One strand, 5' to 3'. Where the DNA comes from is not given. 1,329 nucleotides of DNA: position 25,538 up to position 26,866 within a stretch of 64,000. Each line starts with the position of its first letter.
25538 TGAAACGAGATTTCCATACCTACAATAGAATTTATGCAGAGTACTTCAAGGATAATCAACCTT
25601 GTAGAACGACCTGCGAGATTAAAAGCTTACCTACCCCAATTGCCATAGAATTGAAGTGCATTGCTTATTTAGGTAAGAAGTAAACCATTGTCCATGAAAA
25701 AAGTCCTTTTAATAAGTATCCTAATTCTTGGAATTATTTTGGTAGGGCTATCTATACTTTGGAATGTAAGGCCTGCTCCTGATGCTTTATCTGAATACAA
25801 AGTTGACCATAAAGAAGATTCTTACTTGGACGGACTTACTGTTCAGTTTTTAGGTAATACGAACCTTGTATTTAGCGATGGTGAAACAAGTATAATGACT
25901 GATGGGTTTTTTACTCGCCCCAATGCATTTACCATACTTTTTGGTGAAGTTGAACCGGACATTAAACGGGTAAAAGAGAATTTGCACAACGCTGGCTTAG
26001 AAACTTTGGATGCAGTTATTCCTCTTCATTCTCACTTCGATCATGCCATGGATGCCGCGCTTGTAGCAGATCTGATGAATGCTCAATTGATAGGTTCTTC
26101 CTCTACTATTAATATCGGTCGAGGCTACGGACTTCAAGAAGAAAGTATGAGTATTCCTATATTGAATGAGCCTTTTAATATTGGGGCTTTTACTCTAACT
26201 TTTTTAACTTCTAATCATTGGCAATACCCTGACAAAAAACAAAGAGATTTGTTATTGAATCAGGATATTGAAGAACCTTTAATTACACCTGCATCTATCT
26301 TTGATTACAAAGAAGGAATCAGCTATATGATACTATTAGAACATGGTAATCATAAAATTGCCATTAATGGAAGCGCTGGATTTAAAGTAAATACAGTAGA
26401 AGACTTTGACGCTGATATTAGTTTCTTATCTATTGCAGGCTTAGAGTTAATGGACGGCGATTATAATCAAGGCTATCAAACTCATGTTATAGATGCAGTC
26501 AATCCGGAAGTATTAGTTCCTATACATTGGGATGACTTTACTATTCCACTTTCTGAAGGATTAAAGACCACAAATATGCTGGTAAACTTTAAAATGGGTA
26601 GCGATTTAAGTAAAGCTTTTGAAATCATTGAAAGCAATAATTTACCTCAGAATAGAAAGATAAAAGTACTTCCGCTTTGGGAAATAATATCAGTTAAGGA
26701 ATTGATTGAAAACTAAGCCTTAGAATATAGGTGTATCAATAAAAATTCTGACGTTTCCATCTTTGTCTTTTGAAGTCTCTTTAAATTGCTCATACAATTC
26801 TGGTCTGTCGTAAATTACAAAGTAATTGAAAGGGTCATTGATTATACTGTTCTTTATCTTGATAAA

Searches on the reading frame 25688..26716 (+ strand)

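Call 3: search_protein_families(library=pfam, proteins=[window:25688-26716:+], max_evalue=0.1)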
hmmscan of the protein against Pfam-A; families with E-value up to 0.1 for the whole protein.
window:25688-26716:+ (342 aa): 4 families
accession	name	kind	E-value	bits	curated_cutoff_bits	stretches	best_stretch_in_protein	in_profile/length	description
PF12706.13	Lactamase_B_2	-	0.00016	21.8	27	1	101-182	25-117/200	Beta-lactamase superfamily domain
PF00753.33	Lactamase_B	-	0.00041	20.8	22.7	1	56-158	6-95/196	Metallo-beta-lactamase superfamily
PF13483.12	Lactamase_B_3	-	0.0021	18.5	24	1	52-280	2-160/160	Beta-lactamase superfamily domain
PF20520.3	Ac45-VOA1_TM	-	0.064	13.4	25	0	7-34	11-37/39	V0 complex accessory subunit Ac45/VOA1 transmembrane domain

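Call 4: search_protein_families(library=ncbifam, proteins=[window:25688-26716:+], max_evalue=0.1)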
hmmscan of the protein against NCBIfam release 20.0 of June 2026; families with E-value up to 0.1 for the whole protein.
window:25688-26716:+ (342 aa): 2 families
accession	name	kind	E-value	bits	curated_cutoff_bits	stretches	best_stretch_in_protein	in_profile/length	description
NF001911.0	PRK00685.1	equivalog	0.00016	21.3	144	1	51-146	2-80/228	metal-dependent hydrolase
NF008688.0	PRK11709.1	equivalog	0.018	13.9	306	1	88-173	91-180/355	L-ascorbate 6-phosphate lactonase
